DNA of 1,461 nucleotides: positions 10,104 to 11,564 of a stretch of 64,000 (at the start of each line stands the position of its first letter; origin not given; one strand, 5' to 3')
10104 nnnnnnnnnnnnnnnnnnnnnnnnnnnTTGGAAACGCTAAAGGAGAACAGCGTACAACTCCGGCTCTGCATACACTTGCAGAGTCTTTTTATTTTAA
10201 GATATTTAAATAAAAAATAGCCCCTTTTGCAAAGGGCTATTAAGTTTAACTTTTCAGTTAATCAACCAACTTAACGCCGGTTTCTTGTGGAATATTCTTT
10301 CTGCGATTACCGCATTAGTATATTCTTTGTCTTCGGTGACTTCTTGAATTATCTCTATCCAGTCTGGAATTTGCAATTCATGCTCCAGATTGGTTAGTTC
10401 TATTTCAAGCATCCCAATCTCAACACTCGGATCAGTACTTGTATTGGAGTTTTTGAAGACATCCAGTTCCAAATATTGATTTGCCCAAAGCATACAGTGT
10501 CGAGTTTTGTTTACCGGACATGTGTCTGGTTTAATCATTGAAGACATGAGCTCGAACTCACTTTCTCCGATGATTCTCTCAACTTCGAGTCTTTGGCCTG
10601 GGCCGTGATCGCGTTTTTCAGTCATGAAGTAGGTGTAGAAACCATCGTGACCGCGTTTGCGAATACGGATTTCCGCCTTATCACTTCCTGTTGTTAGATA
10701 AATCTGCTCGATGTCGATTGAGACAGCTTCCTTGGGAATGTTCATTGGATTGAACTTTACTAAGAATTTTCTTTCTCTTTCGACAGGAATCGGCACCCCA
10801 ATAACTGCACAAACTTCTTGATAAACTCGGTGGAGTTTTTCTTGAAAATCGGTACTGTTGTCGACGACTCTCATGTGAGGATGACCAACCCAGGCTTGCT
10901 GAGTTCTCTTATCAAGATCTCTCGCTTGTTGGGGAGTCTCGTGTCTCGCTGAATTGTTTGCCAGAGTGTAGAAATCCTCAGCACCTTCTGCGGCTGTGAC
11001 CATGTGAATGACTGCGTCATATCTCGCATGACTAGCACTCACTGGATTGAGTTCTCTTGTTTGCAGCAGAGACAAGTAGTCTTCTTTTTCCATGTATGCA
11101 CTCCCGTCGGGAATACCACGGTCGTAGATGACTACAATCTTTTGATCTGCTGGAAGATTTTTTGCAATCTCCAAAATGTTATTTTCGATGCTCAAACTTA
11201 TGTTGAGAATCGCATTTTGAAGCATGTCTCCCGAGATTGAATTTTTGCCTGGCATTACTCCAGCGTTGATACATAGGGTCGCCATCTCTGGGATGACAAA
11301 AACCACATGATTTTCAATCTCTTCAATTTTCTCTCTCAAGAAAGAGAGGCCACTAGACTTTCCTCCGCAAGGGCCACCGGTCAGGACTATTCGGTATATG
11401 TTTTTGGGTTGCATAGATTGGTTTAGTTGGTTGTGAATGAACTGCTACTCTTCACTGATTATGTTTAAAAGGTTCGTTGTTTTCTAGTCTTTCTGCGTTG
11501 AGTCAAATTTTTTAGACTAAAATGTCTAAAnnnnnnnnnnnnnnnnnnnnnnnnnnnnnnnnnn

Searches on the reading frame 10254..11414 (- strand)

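Call 13: search_protein_families(library=pfam, proteins=[window:10254-11414:-], max_evalue=0.01)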
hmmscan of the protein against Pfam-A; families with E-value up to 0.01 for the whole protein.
window:10254-11414:- (386 aa): 1 family
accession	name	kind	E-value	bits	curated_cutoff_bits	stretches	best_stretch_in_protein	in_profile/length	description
PF13521.12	AAA_28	-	4.8e-19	69.6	27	1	8-193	1-164/164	AAA domain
